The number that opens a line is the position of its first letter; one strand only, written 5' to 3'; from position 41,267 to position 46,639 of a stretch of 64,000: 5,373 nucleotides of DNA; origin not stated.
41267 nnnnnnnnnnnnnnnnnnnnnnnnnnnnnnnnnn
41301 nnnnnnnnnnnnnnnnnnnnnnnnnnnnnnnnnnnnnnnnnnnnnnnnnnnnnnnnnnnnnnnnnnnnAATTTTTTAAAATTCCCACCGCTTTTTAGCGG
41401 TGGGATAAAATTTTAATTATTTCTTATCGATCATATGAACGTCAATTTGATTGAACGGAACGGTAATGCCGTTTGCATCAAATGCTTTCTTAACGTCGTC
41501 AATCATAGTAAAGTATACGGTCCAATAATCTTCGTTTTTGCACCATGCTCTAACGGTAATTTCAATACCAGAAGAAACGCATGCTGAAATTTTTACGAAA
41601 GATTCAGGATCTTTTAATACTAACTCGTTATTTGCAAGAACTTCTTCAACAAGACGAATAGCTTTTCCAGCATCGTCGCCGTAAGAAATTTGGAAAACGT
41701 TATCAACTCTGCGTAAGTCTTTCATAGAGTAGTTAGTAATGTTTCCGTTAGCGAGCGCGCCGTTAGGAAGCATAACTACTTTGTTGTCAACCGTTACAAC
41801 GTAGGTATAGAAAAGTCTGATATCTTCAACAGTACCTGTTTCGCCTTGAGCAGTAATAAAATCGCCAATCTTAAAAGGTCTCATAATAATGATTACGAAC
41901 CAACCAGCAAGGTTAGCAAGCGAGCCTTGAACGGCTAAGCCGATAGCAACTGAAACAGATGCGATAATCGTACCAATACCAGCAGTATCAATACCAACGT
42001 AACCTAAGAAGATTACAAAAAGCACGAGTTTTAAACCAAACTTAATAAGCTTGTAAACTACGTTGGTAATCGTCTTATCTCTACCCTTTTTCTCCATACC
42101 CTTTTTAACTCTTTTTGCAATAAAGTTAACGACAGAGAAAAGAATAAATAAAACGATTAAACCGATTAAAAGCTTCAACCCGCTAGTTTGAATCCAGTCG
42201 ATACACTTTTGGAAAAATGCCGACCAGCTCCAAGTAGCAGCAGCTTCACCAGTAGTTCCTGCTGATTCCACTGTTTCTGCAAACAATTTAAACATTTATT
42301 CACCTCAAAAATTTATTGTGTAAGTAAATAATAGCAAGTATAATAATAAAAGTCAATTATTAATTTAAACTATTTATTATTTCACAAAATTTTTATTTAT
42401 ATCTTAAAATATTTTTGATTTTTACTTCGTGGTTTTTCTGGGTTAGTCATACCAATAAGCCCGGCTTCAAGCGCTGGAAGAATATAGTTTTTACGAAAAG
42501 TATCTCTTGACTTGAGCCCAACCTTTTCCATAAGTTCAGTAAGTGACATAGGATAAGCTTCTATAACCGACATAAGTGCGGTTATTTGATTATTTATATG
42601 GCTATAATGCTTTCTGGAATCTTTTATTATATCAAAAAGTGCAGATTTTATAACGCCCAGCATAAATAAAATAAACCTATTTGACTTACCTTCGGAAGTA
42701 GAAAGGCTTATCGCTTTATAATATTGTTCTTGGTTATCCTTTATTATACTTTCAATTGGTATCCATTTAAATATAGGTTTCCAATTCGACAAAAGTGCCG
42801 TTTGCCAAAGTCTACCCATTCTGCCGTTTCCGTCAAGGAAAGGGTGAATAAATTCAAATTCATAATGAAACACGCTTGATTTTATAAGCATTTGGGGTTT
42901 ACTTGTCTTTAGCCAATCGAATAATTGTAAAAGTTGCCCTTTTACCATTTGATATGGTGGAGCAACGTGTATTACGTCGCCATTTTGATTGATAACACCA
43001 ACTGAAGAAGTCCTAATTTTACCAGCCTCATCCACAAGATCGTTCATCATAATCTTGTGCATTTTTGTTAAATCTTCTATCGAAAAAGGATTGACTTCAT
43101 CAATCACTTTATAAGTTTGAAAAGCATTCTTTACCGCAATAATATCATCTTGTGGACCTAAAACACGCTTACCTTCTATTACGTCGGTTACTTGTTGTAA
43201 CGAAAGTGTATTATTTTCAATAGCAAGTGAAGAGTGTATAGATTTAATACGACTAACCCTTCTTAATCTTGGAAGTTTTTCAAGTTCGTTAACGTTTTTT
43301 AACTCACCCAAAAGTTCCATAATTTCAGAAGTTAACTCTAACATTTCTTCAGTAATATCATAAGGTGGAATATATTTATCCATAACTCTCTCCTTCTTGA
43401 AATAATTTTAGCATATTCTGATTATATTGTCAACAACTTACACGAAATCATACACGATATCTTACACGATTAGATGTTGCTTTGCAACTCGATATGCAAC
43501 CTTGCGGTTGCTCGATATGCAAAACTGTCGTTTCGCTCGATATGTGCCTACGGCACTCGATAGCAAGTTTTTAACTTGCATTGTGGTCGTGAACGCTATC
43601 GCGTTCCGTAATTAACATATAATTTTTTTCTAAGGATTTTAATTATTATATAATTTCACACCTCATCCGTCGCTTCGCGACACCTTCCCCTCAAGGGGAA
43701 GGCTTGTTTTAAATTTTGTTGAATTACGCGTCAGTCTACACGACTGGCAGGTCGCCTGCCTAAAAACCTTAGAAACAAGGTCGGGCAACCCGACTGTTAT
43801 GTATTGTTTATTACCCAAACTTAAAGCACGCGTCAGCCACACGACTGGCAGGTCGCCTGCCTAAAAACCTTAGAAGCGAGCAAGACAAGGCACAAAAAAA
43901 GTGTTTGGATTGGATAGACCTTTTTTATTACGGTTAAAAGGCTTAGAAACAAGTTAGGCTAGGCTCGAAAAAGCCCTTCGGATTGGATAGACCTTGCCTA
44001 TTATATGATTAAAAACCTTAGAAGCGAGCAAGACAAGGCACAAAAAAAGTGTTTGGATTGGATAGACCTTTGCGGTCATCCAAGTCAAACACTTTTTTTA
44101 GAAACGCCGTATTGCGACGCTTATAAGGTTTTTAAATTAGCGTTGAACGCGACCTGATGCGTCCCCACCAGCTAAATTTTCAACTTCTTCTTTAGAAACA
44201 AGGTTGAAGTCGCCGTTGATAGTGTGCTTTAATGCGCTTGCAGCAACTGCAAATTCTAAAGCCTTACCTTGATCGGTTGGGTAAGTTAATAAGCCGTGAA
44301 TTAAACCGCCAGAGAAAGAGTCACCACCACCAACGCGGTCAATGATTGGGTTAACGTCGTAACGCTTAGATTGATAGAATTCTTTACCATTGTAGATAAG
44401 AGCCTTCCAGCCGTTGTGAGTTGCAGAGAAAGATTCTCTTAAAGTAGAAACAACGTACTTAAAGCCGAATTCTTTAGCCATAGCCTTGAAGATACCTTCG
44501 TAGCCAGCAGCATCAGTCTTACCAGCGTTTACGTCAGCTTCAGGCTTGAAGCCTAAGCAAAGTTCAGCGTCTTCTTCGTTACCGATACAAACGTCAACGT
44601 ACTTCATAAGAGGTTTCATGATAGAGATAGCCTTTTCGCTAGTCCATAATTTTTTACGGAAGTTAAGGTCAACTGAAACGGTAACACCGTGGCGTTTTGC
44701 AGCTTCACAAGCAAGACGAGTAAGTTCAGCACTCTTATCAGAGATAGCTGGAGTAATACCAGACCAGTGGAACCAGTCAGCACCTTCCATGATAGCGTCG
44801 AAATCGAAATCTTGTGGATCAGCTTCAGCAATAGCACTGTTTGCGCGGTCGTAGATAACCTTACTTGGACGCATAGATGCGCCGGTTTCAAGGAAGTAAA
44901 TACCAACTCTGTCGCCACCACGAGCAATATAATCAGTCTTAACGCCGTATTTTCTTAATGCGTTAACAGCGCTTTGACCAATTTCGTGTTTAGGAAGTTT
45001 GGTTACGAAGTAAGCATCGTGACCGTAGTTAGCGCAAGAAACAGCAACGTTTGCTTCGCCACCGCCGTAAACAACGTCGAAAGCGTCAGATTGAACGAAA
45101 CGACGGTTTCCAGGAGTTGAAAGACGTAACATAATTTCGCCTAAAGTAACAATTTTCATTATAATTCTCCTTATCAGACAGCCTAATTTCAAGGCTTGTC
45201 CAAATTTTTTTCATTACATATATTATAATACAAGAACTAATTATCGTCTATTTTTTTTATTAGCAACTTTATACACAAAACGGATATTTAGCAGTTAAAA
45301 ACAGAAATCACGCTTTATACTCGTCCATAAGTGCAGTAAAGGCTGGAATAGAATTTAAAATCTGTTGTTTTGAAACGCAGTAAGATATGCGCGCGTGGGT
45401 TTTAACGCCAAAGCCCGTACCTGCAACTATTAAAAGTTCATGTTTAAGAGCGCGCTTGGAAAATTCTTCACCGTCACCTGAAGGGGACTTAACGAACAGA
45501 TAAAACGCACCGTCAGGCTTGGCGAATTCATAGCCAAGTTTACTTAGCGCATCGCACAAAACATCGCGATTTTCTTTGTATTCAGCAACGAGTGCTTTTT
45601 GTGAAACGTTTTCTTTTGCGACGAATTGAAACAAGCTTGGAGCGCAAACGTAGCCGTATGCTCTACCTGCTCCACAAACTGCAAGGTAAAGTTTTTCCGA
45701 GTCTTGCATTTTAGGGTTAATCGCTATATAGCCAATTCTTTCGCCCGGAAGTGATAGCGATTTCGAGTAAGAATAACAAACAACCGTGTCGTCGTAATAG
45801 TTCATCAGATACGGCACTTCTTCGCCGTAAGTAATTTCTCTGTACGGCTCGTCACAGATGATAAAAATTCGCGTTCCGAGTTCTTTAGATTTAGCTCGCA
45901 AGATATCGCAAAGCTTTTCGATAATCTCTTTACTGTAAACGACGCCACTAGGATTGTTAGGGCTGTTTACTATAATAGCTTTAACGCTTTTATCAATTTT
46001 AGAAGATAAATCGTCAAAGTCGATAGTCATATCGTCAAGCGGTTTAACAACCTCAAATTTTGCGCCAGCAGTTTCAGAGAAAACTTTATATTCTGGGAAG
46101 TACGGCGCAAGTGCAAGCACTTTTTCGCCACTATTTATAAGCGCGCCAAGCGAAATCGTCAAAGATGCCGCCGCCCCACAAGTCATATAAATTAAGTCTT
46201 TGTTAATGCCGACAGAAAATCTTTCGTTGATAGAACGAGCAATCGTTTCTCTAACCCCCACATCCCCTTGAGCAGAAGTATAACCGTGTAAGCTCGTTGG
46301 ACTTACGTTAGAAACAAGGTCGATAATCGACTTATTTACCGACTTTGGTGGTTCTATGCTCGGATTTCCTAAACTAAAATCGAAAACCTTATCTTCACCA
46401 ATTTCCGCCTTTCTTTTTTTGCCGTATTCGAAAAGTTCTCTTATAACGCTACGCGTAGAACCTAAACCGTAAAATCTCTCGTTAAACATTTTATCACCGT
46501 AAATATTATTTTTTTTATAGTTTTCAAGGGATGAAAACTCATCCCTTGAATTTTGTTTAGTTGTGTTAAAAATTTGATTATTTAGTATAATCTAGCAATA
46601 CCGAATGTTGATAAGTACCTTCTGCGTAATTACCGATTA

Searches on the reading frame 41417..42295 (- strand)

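Call 9: search_protein_families(library=pfam, proteins=[window:41417-42295:-], max_evalue=0.001)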
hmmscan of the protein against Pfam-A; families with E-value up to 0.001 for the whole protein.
window:41417-42295:- (292 aa): 2 families
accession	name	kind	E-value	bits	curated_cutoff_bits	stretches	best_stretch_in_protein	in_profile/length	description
PF00924.24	MS_channel_2nd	-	1.4e-18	67.2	20.2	1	125-190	2-67/68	Mechanosensitive ion channel, beta-domain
PF21082.3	MS_channel_3rd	-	1.4e-12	48.3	21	1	200-277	4-86/88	Mechanosensitive ion channel MscS, C-terminal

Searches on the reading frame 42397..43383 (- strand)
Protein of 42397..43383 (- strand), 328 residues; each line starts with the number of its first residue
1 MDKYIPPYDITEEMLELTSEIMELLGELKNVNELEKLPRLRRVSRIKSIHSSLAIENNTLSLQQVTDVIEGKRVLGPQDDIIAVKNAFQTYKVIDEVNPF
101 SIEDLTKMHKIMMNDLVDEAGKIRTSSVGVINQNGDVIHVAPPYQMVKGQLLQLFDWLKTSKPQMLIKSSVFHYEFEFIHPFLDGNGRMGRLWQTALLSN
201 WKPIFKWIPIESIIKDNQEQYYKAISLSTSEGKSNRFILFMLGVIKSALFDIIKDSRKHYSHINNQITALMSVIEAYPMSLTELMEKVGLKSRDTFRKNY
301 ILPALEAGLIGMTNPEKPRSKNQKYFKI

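Call 9: search_protein_families(library=pfam, proteins=[window:42397-43383:-], max_evalue=0.001)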
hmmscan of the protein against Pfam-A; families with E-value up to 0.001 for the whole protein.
window:42397-43383:- (328 aa): 2 families
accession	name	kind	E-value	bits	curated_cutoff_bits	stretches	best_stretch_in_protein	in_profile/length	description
PF21247.3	Fic-like_C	-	1.6e-22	79.6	27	1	266-325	2-61/64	Filamentation induced by cAMP protein Fic-like, C-terminal domain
PF02661.23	Fic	-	9.6e-20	71.7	24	1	99-198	1-93/93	Fic/DOC family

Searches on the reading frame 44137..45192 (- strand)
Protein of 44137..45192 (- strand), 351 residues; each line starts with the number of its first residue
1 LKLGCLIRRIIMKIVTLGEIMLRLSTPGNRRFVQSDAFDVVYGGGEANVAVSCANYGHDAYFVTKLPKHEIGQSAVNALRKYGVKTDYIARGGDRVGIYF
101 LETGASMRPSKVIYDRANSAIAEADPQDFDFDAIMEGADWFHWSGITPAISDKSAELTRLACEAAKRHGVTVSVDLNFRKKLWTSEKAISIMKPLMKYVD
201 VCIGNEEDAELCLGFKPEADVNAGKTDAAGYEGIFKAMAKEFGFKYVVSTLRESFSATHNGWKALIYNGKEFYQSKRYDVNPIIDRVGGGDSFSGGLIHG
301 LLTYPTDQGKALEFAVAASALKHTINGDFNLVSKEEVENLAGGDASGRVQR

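Call 9: search_protein_families(library=pfam, proteins=[window:44137-45192:-], max_evalue=0.001)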
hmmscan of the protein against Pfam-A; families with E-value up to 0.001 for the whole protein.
window:44137-45192:- (351 aa): 1 family
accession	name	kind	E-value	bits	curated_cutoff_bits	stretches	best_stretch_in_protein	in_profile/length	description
PF00294.29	PfkB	-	8.7e-31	107.8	25.8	1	13-322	3-289/302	pfkB family carbohydrate kinase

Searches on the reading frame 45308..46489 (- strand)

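Call 9: search_protein_families(library=pfam, proteins=[window:45308-46489:-], max_evalue=0.001)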
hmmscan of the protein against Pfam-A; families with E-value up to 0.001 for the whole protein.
window:45308-46489:- (393 aa): 1 family
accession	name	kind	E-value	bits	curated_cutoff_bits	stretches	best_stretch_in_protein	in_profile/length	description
PF00155.27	Aminotran_1_2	-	2.4e-48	165.6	19.7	1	34-378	2-355/361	Aminotransferase class I and II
